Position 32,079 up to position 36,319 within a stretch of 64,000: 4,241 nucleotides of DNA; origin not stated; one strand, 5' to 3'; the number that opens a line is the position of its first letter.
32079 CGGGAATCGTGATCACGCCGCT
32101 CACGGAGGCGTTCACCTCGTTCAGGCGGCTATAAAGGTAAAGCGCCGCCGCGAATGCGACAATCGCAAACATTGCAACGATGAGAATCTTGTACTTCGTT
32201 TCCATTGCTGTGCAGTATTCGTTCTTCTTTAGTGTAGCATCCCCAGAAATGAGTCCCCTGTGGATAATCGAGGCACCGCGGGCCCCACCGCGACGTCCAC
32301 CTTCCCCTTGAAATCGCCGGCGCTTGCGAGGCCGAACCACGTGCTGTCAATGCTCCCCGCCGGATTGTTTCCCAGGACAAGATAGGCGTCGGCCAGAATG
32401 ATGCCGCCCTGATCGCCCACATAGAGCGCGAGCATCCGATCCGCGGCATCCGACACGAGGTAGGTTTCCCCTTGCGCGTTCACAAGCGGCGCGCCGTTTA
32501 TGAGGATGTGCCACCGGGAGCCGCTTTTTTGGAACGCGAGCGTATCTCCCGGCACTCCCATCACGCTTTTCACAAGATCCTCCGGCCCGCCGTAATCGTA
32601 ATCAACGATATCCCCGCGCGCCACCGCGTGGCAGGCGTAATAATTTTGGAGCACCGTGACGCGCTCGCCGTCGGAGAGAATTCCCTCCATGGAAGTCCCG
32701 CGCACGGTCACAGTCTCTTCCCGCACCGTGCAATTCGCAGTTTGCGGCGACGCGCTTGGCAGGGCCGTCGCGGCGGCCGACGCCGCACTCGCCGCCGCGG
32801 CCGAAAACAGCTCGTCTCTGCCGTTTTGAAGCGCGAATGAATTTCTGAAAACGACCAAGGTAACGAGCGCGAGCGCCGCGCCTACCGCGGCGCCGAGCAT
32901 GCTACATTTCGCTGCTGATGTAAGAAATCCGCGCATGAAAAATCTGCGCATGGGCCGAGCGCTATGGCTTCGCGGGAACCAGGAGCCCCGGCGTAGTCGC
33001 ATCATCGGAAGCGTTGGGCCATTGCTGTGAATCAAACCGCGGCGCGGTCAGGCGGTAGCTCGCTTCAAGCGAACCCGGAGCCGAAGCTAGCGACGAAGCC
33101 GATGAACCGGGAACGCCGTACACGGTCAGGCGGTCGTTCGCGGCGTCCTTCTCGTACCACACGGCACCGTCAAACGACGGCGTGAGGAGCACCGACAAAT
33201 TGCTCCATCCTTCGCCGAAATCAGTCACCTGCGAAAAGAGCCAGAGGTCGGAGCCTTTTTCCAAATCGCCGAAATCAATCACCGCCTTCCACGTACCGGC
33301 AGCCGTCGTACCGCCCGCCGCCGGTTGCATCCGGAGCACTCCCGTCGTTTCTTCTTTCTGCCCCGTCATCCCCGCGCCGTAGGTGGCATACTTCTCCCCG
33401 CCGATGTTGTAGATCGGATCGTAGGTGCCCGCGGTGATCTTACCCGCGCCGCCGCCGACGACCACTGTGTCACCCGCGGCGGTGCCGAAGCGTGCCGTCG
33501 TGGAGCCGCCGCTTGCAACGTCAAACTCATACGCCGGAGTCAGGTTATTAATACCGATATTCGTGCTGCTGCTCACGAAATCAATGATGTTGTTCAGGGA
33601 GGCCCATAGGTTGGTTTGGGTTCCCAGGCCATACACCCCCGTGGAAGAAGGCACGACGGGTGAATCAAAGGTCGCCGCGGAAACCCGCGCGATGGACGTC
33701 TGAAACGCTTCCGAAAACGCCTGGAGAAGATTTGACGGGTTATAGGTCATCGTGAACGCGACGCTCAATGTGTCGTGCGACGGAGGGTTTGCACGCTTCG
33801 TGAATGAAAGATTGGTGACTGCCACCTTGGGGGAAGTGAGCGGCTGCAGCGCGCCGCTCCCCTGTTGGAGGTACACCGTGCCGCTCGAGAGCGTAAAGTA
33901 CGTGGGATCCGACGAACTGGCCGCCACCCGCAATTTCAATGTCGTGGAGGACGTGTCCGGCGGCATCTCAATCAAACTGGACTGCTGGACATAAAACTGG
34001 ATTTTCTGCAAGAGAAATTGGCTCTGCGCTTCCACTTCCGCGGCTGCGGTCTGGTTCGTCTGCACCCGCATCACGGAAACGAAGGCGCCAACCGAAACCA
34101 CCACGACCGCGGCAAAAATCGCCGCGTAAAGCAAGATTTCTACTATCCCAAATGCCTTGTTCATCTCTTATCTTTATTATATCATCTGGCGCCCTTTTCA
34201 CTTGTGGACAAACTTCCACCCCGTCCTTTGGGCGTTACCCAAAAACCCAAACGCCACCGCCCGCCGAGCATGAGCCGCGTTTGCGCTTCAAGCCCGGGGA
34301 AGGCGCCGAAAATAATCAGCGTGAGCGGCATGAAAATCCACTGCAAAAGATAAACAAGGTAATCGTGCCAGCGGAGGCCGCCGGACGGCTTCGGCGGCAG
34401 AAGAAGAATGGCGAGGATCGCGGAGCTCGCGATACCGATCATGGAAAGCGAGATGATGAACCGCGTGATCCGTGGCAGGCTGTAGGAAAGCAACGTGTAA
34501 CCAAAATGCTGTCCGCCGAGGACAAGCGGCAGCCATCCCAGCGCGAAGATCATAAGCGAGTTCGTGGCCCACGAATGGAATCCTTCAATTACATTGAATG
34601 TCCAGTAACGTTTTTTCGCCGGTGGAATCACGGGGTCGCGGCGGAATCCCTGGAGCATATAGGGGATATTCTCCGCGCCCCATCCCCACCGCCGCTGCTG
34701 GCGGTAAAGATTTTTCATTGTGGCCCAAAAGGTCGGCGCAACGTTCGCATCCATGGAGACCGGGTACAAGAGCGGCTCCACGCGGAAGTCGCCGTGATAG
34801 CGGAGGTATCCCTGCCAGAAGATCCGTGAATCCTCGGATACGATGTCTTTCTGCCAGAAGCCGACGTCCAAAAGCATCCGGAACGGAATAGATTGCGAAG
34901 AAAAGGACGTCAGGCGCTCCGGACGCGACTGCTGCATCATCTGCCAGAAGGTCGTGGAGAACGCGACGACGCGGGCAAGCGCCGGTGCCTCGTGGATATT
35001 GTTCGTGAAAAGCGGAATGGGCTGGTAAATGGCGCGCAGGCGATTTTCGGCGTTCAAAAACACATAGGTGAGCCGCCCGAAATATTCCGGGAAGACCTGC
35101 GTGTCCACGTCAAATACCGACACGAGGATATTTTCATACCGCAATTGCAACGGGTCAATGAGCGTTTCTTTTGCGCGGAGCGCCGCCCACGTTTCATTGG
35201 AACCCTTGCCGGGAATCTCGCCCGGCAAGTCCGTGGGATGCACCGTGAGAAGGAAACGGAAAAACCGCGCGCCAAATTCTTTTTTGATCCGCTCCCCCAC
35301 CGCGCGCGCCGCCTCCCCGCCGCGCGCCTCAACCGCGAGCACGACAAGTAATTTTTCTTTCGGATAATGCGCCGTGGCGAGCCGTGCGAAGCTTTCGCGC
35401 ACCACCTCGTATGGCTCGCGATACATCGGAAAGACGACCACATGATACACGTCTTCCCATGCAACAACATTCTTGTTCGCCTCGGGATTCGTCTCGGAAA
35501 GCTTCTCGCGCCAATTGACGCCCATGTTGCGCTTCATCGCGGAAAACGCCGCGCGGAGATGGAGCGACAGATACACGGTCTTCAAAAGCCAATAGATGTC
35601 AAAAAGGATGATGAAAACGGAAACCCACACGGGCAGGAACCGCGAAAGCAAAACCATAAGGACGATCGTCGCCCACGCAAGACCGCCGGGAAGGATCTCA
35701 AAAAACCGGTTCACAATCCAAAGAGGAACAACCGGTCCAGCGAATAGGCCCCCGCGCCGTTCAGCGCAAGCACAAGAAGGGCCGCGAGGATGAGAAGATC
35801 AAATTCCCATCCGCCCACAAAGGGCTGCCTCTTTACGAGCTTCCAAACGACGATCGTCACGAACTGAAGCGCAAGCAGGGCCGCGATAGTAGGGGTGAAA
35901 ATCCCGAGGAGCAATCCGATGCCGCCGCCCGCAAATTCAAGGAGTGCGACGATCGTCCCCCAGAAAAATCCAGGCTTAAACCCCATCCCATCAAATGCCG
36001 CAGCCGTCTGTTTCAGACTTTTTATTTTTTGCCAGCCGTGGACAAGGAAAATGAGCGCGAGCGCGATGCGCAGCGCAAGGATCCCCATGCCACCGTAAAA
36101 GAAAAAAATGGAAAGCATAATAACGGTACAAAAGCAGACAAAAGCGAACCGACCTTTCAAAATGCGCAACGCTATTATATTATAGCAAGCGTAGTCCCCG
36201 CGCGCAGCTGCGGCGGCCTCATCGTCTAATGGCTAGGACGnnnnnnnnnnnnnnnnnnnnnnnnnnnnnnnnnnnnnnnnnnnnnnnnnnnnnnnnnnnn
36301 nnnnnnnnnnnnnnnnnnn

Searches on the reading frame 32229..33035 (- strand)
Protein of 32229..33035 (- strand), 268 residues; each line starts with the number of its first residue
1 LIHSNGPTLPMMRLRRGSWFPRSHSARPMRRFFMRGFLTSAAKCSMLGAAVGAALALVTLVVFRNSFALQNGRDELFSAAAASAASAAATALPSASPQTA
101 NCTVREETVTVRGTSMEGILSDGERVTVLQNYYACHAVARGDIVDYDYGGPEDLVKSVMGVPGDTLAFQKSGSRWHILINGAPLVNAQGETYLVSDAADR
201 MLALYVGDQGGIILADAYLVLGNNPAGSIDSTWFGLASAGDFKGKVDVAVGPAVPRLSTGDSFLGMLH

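Call 7: search_protein_families(library=pfam, proteins=[window:32229-33035:-], max_evalue=0.001)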
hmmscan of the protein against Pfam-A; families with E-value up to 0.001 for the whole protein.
window:32229-33035:- (268 aa): 1 family
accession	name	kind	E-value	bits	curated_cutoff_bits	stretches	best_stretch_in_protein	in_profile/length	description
PF10502.14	Peptidase_S26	-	3.5e-16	60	22.9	1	107-248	24-165/168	Signal peptidase, peptidase S26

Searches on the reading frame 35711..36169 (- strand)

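Call 7: search_protein_families(library=pfam, proteins=[window:35711-36169:-], max_evalue=0.001)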
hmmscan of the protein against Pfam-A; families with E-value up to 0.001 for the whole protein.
window:35711-36169:- (152 aa): 1 family
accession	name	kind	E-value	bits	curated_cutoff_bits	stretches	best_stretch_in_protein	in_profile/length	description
PF07681.17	DoxX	-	4.8e-15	56.4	23.6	1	29-108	1-81/85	DoxX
